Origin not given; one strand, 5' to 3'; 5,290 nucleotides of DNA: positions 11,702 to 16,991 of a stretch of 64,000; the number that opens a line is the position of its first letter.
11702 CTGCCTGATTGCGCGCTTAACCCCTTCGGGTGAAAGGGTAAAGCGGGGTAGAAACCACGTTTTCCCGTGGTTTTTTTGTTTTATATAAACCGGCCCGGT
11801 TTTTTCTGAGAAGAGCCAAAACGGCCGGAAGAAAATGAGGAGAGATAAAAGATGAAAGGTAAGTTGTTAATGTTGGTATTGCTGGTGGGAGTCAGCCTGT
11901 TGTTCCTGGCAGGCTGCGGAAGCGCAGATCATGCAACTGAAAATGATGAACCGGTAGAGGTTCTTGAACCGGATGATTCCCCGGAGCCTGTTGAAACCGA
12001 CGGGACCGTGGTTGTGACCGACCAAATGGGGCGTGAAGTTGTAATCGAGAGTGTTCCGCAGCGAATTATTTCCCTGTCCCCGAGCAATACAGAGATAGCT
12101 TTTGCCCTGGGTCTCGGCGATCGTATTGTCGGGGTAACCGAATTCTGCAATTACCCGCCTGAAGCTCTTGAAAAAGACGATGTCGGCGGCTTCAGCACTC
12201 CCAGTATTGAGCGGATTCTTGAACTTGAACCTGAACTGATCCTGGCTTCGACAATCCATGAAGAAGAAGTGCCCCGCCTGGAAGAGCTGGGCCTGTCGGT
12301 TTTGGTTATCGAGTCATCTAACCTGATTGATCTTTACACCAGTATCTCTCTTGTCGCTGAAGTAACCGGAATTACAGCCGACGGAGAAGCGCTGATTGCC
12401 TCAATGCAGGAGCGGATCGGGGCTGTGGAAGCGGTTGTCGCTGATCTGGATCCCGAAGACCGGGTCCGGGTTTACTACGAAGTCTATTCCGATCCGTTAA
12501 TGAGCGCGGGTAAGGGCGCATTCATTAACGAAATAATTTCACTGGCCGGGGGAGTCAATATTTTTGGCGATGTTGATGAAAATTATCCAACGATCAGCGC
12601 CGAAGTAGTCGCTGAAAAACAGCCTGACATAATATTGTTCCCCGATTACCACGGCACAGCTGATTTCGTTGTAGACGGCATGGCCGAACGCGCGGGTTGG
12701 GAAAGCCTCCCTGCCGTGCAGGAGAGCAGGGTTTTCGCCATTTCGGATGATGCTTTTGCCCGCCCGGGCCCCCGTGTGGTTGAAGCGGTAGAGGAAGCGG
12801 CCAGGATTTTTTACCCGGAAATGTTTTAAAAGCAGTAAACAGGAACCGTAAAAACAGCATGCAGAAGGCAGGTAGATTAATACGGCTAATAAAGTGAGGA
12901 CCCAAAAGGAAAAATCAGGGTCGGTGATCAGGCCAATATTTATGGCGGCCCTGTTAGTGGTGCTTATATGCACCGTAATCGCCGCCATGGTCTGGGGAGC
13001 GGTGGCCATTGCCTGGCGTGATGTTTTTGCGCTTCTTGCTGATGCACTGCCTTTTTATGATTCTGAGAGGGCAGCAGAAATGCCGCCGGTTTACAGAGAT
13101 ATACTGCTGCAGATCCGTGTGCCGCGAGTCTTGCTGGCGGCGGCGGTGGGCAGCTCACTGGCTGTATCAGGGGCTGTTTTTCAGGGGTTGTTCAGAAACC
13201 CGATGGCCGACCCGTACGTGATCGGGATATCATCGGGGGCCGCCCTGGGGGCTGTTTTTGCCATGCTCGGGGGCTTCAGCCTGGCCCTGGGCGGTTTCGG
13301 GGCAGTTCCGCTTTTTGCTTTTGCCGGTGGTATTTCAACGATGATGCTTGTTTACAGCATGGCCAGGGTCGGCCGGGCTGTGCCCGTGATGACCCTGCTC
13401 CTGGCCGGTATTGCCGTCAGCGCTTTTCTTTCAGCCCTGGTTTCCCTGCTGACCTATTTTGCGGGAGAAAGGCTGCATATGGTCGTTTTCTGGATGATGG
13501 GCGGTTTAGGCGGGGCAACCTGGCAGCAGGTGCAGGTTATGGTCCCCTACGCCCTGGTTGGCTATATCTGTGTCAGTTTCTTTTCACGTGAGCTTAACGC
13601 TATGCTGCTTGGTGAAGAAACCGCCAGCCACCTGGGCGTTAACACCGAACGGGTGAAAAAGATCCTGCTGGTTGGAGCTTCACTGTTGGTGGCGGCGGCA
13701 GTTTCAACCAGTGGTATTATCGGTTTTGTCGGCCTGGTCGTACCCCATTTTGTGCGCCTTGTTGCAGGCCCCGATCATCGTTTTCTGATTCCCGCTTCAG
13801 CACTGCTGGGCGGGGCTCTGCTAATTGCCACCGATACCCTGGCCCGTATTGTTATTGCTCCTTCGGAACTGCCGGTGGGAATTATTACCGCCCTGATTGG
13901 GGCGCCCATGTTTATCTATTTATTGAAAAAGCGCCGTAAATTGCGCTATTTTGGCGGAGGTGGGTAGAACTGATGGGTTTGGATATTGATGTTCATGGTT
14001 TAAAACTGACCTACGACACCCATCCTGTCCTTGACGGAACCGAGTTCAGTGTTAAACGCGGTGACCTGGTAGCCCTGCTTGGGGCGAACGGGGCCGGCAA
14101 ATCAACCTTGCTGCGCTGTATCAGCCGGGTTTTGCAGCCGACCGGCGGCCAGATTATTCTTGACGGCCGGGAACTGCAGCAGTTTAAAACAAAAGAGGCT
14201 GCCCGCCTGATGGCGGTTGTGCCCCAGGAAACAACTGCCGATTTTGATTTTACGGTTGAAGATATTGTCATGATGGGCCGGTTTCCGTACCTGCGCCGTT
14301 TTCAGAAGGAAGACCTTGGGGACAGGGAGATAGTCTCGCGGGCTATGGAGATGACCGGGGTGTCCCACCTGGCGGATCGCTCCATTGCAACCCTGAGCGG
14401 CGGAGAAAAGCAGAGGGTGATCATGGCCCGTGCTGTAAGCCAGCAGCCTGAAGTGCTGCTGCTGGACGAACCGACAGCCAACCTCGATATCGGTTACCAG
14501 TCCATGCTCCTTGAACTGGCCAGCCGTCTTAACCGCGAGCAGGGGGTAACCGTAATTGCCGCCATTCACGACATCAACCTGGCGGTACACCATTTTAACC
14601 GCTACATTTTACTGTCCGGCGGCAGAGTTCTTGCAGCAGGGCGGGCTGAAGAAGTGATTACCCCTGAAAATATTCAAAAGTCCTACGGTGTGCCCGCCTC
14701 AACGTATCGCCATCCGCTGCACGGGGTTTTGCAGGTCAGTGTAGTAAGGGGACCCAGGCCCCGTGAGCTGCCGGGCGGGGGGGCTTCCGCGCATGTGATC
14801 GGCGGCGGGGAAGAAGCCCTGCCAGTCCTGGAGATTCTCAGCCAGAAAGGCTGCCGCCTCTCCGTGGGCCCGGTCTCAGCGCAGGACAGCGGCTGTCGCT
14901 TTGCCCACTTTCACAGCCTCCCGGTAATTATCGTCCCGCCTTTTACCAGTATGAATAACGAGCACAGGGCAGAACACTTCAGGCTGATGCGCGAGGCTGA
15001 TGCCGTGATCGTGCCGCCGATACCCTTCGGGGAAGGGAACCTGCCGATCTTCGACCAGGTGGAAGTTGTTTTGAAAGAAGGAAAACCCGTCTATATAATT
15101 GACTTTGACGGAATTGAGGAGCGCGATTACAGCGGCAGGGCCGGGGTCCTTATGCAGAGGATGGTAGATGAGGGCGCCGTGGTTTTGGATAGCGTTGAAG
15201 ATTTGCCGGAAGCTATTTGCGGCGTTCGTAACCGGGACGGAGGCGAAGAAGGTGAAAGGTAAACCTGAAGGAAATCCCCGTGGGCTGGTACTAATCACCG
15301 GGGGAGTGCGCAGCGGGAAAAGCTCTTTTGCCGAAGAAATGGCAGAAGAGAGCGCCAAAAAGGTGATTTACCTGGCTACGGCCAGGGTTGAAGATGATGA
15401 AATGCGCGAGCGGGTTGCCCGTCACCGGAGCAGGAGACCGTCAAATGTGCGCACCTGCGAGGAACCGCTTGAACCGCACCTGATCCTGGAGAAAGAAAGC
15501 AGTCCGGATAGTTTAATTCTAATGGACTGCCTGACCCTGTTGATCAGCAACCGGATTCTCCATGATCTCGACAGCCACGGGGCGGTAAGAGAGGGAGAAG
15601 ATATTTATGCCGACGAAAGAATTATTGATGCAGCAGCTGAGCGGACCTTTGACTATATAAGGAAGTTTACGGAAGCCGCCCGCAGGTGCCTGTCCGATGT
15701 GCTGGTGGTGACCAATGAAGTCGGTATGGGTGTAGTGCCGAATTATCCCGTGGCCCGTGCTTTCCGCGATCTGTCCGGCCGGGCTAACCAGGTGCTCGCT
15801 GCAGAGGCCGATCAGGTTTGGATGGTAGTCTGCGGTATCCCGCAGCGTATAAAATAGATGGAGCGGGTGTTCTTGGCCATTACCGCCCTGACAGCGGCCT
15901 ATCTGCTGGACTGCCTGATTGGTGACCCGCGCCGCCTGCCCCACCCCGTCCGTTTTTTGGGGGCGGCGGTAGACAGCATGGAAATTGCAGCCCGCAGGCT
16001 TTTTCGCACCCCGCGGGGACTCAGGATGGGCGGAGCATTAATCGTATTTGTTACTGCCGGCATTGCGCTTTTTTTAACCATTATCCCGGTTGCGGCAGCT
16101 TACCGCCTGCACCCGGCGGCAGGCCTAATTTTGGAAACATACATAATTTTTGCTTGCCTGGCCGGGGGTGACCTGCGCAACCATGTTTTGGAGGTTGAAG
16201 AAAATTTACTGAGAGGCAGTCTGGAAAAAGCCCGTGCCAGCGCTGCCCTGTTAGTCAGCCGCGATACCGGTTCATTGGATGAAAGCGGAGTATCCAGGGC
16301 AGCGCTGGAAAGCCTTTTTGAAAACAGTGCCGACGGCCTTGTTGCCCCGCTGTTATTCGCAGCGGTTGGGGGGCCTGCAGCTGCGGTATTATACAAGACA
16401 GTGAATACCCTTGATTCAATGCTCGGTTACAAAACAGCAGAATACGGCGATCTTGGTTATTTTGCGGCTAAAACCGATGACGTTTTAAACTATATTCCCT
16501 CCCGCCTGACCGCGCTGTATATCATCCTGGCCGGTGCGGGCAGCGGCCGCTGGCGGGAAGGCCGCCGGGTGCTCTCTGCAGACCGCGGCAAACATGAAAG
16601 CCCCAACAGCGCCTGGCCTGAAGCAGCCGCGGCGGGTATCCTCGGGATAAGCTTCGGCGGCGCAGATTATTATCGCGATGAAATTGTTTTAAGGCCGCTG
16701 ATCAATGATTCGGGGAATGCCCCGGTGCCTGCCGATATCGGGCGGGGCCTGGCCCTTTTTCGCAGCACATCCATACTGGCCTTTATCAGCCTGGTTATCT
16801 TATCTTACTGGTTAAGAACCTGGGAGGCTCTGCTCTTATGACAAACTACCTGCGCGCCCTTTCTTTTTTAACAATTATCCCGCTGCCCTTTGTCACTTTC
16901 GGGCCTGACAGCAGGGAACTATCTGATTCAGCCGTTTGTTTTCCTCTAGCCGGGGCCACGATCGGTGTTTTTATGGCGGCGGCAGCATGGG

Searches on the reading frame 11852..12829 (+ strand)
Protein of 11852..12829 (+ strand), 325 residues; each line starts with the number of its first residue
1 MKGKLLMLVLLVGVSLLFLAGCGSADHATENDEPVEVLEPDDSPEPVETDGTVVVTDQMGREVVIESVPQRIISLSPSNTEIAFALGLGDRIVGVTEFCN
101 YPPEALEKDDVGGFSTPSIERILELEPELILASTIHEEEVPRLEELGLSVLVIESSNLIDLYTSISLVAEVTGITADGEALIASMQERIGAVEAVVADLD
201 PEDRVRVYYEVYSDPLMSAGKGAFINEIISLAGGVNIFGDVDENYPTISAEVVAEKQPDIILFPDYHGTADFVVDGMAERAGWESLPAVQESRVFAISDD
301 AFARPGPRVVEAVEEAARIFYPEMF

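Call 30: search_protein_families(library=pfam, proteins=[window:11852-12829:+], max_evalue=0.00001)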
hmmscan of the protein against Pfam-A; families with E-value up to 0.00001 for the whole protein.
window:11852-12829:+ (325 aa): 1 family
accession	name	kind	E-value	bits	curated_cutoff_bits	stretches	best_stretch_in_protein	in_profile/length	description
PF01497.23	Peripla_BP_2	-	1.6e-35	123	27.5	1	72-300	1-234/235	Periplasmic binding protein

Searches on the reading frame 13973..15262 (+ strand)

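Call 11: search_protein_families(library=pfam, proteins=[window:13973-15262:+], max_evalue=0.00001)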
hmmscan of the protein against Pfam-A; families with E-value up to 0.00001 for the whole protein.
window:13973-15262:+ (429 aa): 2 families
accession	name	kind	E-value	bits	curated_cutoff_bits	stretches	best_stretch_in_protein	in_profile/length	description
PF00005.33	ABC_tran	-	2.6e-34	119.2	25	1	20-169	1-137/137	ABC transporter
PF13304.12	AAA_21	-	8.3e-10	39.7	27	0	32-96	1-79/304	AAA domain, putative AbiEii toxin, Type IV TA system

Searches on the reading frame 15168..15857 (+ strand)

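Call 11: search_protein_families(library=pfam, proteins=[window:15168-15857:+], max_evalue=0.00001)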
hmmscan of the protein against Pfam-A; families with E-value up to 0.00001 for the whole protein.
window:15168-15857:+ (229 aa): 1 family
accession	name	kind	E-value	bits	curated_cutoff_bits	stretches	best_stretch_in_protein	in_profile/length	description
PF02283.22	CobU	-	1e-56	191.5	27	1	41-228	1-168/168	Cobinamide kinase / cobinamide phosphate guanyltransferase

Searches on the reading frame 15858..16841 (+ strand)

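Call 11: search_protein_families(library=pfam, proteins=[window:15858-16841:+], max_evalue=0.00001)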
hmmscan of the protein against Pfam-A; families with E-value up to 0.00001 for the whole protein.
window:15858-16841:+ (327 aa): 1 family
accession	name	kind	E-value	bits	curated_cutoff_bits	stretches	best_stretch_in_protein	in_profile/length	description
PF03186.18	CobD_Cbib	-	1e-90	304.3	34.4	1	11-300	1-281/282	CobD/Cbib protein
